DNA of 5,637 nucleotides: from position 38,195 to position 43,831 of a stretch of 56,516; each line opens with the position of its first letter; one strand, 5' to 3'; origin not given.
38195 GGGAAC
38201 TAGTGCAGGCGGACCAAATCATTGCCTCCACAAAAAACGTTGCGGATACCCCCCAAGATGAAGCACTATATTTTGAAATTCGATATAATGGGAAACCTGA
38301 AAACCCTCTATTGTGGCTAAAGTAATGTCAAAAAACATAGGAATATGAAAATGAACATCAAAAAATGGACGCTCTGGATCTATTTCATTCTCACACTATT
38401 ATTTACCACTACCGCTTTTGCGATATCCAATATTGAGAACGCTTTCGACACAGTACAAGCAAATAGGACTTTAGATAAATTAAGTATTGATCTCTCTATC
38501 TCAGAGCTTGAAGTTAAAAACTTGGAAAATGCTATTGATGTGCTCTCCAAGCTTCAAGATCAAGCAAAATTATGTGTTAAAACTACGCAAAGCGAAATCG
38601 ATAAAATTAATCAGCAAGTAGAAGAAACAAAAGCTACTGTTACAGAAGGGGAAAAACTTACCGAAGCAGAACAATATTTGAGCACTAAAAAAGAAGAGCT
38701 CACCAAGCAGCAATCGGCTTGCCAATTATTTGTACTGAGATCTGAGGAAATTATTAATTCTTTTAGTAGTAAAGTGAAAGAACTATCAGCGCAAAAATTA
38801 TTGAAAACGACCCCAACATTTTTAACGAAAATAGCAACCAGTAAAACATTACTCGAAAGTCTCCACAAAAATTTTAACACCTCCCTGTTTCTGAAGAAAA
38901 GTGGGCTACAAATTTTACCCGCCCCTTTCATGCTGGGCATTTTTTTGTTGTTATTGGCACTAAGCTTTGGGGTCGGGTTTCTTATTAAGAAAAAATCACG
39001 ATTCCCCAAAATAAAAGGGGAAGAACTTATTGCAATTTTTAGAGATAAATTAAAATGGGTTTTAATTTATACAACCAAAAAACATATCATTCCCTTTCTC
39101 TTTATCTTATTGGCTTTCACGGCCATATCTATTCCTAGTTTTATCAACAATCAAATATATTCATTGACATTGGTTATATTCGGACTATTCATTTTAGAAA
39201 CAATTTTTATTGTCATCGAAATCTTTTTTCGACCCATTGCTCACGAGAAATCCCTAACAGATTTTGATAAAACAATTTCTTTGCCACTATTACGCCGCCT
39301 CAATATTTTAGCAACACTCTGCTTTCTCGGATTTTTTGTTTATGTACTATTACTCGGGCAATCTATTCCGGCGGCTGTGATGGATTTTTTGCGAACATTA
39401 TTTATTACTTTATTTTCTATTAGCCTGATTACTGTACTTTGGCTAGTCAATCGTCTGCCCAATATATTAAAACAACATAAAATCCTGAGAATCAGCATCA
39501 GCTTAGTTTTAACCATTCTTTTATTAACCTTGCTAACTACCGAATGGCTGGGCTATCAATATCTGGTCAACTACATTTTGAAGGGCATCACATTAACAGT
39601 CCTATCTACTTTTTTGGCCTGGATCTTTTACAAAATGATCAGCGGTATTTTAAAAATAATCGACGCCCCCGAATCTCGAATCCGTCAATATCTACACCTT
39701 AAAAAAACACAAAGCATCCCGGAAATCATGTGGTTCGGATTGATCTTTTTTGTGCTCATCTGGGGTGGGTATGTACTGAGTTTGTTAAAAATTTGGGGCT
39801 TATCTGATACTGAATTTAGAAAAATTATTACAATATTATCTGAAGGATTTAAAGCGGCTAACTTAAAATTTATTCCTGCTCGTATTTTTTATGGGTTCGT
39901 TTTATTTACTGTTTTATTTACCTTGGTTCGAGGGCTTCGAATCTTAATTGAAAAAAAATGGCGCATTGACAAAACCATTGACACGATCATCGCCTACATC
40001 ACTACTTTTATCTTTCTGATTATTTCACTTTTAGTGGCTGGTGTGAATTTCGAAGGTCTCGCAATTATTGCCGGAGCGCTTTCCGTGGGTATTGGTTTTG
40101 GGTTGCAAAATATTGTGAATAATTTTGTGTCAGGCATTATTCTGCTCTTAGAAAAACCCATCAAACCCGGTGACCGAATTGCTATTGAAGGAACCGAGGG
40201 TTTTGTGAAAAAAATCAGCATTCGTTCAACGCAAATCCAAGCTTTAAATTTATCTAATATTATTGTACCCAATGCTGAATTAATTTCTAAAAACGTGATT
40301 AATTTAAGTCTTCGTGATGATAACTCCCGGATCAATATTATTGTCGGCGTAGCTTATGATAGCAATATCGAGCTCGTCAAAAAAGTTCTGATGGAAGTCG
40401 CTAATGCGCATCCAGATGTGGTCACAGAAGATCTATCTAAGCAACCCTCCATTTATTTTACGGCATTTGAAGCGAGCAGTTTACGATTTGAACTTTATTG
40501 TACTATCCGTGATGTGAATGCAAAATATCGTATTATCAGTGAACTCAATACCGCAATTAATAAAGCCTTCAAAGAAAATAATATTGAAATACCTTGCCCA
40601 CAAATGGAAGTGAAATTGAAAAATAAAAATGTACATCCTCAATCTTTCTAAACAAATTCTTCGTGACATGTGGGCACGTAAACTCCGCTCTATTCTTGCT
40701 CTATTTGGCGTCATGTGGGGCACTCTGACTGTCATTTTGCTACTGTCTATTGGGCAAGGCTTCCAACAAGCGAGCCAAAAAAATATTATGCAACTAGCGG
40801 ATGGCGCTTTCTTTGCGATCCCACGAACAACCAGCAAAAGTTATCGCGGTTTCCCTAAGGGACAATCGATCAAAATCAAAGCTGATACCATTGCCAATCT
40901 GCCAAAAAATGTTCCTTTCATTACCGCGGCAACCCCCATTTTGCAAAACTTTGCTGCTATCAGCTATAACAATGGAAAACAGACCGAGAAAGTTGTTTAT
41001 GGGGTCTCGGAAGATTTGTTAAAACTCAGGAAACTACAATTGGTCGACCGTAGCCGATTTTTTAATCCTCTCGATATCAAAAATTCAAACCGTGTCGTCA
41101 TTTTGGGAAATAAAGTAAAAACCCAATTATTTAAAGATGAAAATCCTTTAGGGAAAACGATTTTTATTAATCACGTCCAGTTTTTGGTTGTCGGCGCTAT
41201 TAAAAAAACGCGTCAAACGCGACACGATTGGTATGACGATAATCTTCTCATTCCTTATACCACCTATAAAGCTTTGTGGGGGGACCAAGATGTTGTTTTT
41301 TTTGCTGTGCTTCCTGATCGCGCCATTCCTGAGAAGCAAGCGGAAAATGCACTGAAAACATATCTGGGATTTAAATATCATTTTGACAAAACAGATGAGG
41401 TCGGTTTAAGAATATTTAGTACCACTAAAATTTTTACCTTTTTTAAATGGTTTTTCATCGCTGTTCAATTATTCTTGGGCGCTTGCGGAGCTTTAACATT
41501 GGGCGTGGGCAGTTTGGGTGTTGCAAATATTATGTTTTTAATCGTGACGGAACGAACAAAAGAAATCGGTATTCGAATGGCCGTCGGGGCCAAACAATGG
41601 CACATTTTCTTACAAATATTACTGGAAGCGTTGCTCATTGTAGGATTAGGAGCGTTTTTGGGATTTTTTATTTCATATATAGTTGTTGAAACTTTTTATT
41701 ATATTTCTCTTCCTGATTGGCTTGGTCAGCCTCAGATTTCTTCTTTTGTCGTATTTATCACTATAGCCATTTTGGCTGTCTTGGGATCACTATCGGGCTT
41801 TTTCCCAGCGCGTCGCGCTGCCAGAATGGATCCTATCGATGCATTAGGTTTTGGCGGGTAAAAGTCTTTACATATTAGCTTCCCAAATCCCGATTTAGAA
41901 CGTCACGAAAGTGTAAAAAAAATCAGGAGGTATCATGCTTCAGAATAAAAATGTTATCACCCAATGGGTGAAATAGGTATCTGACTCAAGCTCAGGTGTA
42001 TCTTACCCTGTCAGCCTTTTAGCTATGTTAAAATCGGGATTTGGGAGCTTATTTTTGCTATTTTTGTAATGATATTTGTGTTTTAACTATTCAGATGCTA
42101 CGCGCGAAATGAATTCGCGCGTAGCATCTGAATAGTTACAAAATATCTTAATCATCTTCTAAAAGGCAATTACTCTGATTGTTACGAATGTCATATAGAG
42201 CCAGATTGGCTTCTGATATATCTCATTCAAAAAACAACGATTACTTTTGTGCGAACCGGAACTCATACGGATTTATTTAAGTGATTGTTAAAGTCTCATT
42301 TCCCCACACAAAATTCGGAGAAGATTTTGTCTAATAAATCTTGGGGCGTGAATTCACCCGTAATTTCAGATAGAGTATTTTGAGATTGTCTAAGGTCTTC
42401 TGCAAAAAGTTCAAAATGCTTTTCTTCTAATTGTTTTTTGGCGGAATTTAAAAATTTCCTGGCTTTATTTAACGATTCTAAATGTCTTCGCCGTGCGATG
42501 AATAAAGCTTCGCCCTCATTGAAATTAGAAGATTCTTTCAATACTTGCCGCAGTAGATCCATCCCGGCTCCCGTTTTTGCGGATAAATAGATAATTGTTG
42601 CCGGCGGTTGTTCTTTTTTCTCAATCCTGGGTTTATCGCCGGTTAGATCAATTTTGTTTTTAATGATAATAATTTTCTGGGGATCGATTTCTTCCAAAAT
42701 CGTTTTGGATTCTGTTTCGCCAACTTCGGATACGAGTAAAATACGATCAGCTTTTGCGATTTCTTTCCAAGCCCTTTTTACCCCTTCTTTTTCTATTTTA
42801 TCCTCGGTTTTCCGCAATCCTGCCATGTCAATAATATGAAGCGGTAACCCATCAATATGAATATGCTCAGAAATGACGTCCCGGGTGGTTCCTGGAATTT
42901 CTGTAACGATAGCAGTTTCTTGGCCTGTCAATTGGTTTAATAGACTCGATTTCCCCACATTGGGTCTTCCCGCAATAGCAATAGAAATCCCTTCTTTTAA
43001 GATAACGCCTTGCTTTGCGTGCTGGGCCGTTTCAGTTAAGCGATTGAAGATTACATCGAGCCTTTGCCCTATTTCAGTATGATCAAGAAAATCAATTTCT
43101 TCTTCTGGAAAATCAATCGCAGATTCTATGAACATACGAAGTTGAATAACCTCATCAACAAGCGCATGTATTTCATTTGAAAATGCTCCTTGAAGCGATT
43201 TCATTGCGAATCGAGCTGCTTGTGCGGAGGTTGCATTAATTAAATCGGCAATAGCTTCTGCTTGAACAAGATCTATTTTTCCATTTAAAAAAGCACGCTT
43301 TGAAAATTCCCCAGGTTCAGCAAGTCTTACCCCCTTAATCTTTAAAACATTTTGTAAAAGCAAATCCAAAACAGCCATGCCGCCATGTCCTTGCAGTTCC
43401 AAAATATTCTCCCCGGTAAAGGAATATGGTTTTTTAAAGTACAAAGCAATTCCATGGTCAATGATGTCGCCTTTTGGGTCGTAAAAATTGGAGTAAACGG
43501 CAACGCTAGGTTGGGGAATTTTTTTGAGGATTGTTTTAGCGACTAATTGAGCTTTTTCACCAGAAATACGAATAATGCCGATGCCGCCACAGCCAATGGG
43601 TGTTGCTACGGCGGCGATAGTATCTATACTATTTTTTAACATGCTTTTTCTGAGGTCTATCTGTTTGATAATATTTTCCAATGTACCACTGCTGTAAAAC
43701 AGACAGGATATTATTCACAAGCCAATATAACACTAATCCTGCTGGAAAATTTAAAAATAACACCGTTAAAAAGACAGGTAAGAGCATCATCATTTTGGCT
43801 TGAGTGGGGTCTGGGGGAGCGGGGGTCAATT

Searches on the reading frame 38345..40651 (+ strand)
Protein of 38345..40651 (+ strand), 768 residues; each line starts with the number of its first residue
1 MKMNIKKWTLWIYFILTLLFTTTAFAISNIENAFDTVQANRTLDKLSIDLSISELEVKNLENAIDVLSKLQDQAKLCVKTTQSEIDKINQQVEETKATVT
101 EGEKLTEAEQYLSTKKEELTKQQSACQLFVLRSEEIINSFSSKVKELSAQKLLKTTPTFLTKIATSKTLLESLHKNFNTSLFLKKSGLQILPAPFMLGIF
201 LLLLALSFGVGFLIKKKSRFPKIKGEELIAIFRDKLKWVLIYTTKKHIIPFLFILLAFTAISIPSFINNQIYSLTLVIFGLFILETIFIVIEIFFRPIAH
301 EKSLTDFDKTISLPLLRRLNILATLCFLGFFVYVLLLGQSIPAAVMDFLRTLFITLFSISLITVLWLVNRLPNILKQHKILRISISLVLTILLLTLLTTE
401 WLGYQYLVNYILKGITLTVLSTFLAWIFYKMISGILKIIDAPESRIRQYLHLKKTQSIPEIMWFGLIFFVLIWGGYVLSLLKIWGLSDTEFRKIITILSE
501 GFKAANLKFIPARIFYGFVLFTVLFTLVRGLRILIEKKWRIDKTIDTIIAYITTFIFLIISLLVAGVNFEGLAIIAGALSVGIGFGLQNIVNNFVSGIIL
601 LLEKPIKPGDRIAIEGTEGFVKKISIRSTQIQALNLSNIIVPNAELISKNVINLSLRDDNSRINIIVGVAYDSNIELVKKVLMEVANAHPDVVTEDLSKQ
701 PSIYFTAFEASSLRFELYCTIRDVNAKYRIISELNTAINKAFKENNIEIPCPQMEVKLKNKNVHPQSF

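Call 6: search_protein_families(library=pfam, proteins=[window:38345-40651:+], max_evalue=0.001)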
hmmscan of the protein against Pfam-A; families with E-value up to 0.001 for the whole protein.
window:38345-40651:+ (768 aa): 2 families
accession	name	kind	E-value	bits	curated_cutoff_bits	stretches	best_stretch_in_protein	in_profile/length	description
PF00924.24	MS_channel_2nd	-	3e-20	72.6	20.2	1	589-655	1-67/68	Mechanosensitive ion channel, beta-domain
PF21082.3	MS_channel_3rd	-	1e-17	64.7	21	1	663-749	1-88/88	Mechanosensitive ion channel MscS, C-terminal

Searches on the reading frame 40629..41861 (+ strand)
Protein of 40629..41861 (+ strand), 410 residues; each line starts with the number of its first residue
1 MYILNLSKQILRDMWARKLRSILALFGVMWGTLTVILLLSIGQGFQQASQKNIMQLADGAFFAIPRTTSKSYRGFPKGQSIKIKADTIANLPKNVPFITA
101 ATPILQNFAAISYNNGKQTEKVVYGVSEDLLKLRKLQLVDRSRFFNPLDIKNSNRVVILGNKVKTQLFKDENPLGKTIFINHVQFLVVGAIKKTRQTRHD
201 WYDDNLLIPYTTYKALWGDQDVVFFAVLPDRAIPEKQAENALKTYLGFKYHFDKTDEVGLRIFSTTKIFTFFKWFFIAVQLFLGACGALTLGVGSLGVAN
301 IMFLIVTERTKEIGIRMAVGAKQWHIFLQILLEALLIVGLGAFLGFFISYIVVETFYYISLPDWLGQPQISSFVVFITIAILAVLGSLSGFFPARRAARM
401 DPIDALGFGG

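Call 71: search_protein_families(library=pfam, proteins=[window:40629-41861:+], max_evalue=0.00001)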
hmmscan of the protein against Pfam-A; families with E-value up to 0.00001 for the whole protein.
window:40629-41861:+ (410 aa): 2 families
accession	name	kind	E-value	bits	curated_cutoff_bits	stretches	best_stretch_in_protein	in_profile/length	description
PF12704.14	MacB_PCD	-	1.6e-31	110.7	27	1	21-244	1-206/207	MacB-like periplasmic core domain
PF02687.27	FtsX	-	1.8e-16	60.7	25.5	1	287-402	4-120/120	FtsX-like permease C-terminal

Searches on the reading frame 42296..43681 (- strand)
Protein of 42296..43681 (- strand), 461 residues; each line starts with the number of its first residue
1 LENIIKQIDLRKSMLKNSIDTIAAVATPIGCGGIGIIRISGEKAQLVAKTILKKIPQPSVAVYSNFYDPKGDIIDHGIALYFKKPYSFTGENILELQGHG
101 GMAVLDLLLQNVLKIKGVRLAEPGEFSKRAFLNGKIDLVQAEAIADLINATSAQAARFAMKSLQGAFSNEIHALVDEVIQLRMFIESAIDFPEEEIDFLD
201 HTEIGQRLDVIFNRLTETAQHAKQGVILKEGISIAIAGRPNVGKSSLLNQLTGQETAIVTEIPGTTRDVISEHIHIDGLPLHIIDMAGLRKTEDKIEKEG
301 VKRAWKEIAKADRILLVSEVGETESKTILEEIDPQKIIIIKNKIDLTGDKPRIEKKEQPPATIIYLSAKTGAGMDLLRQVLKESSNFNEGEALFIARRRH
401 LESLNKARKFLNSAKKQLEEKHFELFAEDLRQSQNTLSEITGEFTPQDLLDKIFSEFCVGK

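Call 71: search_protein_families(library=pfam, proteins=[window:42296-43681:-], max_evalue=0.00001)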
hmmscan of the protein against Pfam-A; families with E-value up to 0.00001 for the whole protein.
window:42296-43681:- (461 aa): 5 families
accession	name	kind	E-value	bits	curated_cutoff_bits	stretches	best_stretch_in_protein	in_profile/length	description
PF12631.12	MnmE_helical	-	5.1e-59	200.4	40.1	1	138-458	1-211/211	MnmE helical domain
PF10396.14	TrmE_N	-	9.8e-38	129.4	29.8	1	21-135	1-117/117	GTP-binding protein TrmE N-terminus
PF01926.29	MMR_HSR1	-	1.8e-25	89.7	21.9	1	234-343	2-113/113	50S ribosome-binding GTPase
PF02421.24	FeoB_N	-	1e-10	41.8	27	1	233-329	2-97/156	Ferrous iron transport protein B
PF03193.22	RsgA_GTPase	-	1.4e-06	28.7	30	0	211-264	87-139/174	RsgA GTPase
